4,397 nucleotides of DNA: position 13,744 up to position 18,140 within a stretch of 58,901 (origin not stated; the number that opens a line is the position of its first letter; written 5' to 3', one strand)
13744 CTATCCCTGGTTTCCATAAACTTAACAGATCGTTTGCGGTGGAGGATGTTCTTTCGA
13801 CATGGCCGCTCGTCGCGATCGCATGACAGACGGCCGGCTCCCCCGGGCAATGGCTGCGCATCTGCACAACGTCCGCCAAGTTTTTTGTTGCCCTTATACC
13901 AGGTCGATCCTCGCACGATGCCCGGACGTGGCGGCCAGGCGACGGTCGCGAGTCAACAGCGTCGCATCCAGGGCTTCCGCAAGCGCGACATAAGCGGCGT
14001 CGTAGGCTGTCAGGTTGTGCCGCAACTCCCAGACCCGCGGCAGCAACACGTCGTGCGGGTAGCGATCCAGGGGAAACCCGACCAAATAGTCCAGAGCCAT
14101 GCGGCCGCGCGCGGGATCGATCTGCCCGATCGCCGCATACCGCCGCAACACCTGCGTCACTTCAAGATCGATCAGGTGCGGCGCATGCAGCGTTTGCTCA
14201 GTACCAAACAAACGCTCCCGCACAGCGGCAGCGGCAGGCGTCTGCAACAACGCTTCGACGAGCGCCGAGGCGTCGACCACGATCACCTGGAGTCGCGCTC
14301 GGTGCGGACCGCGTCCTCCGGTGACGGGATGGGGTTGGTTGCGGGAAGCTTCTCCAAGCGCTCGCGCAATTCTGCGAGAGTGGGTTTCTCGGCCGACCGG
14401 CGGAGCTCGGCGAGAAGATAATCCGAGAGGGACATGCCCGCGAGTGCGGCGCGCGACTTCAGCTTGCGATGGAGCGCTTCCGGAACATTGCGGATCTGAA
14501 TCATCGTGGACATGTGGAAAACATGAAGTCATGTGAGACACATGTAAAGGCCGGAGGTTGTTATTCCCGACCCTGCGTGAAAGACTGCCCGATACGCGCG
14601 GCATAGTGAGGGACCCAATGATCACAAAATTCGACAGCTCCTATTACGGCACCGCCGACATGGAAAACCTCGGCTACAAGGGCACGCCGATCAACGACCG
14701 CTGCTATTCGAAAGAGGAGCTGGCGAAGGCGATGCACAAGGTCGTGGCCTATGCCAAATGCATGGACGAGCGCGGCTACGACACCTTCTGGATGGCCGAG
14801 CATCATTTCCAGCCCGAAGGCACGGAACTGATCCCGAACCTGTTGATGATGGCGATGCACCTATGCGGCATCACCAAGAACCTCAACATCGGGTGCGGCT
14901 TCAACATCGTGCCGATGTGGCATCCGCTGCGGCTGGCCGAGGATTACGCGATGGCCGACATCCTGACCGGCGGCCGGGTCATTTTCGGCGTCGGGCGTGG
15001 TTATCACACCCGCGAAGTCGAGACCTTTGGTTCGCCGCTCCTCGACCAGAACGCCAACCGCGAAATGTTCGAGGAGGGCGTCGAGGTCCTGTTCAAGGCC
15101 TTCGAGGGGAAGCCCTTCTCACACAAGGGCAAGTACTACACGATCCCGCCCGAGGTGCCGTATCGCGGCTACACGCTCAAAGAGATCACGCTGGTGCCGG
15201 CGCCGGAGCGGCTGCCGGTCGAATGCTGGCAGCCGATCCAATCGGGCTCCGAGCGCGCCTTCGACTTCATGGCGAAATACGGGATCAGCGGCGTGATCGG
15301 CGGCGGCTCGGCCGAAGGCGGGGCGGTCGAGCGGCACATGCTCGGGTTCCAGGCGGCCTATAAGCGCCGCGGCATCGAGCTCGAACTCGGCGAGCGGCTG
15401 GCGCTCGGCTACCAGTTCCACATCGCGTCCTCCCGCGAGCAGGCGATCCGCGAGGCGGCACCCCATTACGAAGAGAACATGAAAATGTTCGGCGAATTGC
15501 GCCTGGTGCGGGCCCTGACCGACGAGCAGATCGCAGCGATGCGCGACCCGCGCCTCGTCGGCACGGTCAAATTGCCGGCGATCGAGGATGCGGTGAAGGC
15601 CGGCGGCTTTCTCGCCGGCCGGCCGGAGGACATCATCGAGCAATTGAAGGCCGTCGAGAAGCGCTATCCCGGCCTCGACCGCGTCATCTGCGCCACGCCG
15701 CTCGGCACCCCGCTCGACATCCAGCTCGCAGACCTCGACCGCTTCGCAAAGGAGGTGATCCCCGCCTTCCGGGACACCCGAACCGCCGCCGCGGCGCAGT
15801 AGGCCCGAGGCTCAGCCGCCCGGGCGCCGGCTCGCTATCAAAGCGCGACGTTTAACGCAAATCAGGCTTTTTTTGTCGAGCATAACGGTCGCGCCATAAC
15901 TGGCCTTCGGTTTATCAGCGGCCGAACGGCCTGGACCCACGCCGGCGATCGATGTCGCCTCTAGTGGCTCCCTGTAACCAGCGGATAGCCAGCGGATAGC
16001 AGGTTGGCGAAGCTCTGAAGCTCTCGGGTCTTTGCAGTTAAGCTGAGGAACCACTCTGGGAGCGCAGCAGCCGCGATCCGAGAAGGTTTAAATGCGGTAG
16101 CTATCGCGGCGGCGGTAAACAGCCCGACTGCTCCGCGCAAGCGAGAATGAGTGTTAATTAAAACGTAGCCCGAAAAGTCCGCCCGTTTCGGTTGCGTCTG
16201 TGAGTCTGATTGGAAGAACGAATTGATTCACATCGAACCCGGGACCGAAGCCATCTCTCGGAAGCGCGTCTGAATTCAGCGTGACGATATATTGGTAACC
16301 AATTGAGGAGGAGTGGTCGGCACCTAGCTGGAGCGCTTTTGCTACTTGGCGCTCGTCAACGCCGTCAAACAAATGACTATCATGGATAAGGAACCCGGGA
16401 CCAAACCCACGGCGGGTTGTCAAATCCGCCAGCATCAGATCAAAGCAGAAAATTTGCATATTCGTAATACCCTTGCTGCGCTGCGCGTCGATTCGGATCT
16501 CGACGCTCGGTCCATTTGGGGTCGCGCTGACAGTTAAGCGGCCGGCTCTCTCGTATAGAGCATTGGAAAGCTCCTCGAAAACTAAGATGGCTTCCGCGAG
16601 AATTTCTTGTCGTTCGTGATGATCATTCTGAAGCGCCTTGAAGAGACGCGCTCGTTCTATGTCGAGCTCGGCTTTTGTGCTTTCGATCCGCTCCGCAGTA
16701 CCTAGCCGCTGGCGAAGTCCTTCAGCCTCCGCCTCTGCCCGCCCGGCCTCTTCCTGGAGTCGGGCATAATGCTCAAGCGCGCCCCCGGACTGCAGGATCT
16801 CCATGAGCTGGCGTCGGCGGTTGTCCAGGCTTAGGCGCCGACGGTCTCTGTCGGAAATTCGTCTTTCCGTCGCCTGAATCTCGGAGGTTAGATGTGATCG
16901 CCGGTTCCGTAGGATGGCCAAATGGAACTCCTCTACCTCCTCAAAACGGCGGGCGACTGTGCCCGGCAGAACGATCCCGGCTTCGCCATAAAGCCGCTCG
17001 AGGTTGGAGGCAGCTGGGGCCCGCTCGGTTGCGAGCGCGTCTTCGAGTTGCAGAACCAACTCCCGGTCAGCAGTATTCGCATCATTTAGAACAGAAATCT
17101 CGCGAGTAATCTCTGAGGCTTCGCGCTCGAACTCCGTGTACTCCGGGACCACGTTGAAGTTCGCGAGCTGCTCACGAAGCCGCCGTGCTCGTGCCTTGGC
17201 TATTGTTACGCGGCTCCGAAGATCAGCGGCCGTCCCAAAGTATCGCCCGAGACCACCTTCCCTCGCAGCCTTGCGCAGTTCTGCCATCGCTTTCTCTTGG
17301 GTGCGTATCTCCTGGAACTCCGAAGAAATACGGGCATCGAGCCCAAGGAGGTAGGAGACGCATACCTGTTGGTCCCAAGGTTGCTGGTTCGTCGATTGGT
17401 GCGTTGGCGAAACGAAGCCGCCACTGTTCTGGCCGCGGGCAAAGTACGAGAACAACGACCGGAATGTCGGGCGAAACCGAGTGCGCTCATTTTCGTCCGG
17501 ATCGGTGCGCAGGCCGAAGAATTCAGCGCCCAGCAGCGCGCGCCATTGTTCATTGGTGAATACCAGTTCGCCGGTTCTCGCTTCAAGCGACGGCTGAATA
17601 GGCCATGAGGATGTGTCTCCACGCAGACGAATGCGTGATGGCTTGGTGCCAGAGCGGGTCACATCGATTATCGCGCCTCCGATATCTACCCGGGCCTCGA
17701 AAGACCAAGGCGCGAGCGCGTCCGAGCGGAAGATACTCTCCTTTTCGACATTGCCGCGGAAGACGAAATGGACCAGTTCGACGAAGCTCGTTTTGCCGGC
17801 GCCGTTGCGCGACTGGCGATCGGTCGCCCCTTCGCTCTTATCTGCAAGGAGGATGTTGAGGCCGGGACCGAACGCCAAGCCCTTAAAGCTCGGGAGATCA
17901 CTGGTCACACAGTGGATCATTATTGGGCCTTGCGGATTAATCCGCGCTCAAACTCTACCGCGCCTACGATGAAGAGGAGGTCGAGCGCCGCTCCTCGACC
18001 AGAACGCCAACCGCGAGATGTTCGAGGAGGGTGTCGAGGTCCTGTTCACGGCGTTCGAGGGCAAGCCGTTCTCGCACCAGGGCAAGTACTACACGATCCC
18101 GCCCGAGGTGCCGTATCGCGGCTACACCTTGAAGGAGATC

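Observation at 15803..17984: Partner-less YydD/DUF2326-type (ABC-3C-class) coiled-coil ATPase in a lower-G+C single-gene cassette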

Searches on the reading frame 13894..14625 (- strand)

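Call 9: search_protein_families(library=padloc, proteins=[window:13894-14625:-], max_evalue=1)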
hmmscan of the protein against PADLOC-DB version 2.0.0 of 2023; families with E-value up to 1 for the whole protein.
window:13894-14625:- (243 aa): 0 families

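Call 49: search_protein_families(library=pfam, proteins=[window:13894-14625:-], max_evalue=0.01)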
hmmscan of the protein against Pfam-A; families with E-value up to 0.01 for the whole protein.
window:13894-14625:- (243 aa): 1 family
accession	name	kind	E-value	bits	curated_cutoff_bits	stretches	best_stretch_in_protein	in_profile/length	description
PF01850.27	PIN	-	4.7e-10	40.6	23.6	1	115-233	1-117/120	PIN domain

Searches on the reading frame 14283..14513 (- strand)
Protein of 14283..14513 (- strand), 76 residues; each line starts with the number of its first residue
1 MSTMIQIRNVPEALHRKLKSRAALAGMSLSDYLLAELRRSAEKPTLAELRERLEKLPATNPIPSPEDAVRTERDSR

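Call 9: search_protein_families(library=padloc, proteins=[window:14283-14513:-], max_evalue=1)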
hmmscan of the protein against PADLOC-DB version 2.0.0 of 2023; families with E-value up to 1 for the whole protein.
window:14283-14513:- (76 aa): 0 families

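Call 49: search_protein_families(library=pfam, proteins=[window:14283-14513:-], max_evalue=0.01)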
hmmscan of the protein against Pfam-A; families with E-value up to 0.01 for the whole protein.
window:14283-14513:- (76 aa): 3 families
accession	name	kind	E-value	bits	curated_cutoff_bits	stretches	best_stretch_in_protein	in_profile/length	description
PF22513.2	FitA-like_RHH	-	2.1e-08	34.4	27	1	5-40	3-38/39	Antitoxin FitA-like, ribbon-helix-helix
PF09386.16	ParD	-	0.0011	19.7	27.3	1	11-53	9-55/80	Antitoxin ParD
PF21983.2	NikA-like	-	0.0032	18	27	1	15-34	16-35/72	Mobilization protein NikA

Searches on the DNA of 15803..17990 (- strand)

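Call 69: search_dna_similar(query=window:15803-17990:-, collection=plasmids, mode=distant, max_rows=12)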
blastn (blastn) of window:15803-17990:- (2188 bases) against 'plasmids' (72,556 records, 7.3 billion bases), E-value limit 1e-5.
Records with a match: 11; places in all: 11; records where one place covers at least 80% of the query: 1.
Best place of each record, by identity: 60-80% 11.
By first word of the organism name: Phaeobacter 7; Sphingomonas 1; Yoonia 1; Enterobacter 1; Brucella 1.
By predicted mobility (MOB-suite, as given by PLSDB): mobilizable 5; non-mobilizable 4; conjugative 2.
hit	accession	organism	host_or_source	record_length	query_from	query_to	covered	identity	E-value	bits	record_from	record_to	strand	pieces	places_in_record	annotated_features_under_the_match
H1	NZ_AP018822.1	Sphingomonas bisphenolicum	-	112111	2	1833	84%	71.4%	0e+0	919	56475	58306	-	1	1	ABC-three component system protein | ABC-three component system middle component 6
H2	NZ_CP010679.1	Phaeobacter gallaeciensis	cell culture,clam larvae aquaculture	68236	3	1731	79%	67.2%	4e-142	513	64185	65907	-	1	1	ABC-three component system protein | ABC-three component system middle component 6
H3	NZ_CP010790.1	Phaeobacter gallaeciensis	cell culture,algae aquaculture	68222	3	1731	79%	67.2%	4e-142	513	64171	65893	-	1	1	ABC-three component system protein | ABC-three component system middle component 6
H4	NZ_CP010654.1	Phaeobacter inhibens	cell culture,zooplankton aquaculture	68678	71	1743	76%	63.9%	4e-66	260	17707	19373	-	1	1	ABC-three component system protein | ABC-three component system middle component 6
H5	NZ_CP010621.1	Phaeobacter inhibens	cell culture,cleaning system aquaculture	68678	71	1743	76%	63.9%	4e-66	260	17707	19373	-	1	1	ABC-three component system protein | ABC-three component system middle component 6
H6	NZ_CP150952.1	Yoonia sp. BS5-3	cell culture,Marine algae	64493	101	1743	75%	64.2%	6e-64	254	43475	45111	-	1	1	ABC-three component system protein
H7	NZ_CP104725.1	Enterobacter kobei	Pure isolate,Freshwater pond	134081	1247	1637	18%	67.8%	6e-20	107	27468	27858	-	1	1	ABC-three component system protein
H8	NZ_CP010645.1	Phaeobacter piscinae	cell culture,fish aquaculture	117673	100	273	8%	72.4%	3e-17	99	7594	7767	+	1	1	ABC-three component system protein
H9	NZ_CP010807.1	Phaeobacter piscinae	cell culture,cleaning system aquaculture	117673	100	273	8%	72.4%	3e-17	99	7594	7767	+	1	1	ABC-three component system protein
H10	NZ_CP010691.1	Phaeobacter piscinae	cell culture,fish aquaculture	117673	100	273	8%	72.4%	3e-17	99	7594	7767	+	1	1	ABC-three component system protein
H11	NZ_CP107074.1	Brucella abortus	Bovine,cell culture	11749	1509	1637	6%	72.9%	4e-9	73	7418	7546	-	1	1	ABC-three component system protein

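Call 70: get_annotated_region(hit=H1, flank=3000)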
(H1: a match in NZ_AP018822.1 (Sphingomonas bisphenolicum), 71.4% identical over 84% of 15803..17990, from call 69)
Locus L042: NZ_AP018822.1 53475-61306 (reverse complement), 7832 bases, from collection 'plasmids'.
description: Sphingomonas bisphenolicum strain AO1 plasmid pBAR4, complete sequence
organism: Sphingomonas bisphenolicum (NCBI taxid 296544)
taxonomy: Bacteria; Pseudomonadota; Alphaproteobacteria; Sphingomonadales; Sphingomonadaceae; Sphingomonas; Sphingomonas bisphenolicum
host: -; source: -; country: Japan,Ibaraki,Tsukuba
typing (MOB-suite, as given by PLSDB): conjugative; relaxase MOBP; mating-pair formation MPF_T
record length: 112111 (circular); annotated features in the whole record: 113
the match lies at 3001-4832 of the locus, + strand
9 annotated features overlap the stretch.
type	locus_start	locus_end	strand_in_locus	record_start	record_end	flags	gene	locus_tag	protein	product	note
CDS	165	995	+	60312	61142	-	-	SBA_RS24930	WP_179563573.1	type IV toxin-antitoxin system AbiEi family antitoxin domain-containing protein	-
CDS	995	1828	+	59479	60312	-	-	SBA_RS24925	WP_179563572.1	nucleotidyl transferase AbiEii/AbiGii toxin family protein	-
CDS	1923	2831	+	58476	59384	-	-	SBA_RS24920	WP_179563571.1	ABC-three component system protein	-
CDS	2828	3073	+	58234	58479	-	-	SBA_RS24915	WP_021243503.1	ABC-three component system middle component 6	-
CDS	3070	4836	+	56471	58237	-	-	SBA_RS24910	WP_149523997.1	ABC-three component system protein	-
CDS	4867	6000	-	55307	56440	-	-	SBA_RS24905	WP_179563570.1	relaxase/mobilization nuclease domain-containing protein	-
CDS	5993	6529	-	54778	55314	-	-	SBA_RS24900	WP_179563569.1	mobilization protein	-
CDS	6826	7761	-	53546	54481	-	-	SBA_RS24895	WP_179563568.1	ParB/RepB/Spo0J family partition protein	-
CDS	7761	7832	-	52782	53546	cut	-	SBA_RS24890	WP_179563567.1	ParA family protein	-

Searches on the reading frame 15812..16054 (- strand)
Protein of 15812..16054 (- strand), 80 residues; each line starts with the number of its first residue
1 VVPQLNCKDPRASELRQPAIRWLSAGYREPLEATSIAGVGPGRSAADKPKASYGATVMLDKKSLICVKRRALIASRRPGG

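Call 9: search_protein_families(library=padloc, proteins=[window:15812-16054:-], max_evalue=1)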
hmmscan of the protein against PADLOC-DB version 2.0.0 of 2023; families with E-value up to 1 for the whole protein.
window:15812-16054:- (80 aa): 0 families

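Call 59: search_protein_families(library=pfam, proteins=[window:15812-16054:-], max_evalue=1)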
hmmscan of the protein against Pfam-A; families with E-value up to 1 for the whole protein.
window:15812-16054:- (80 aa): 0 families
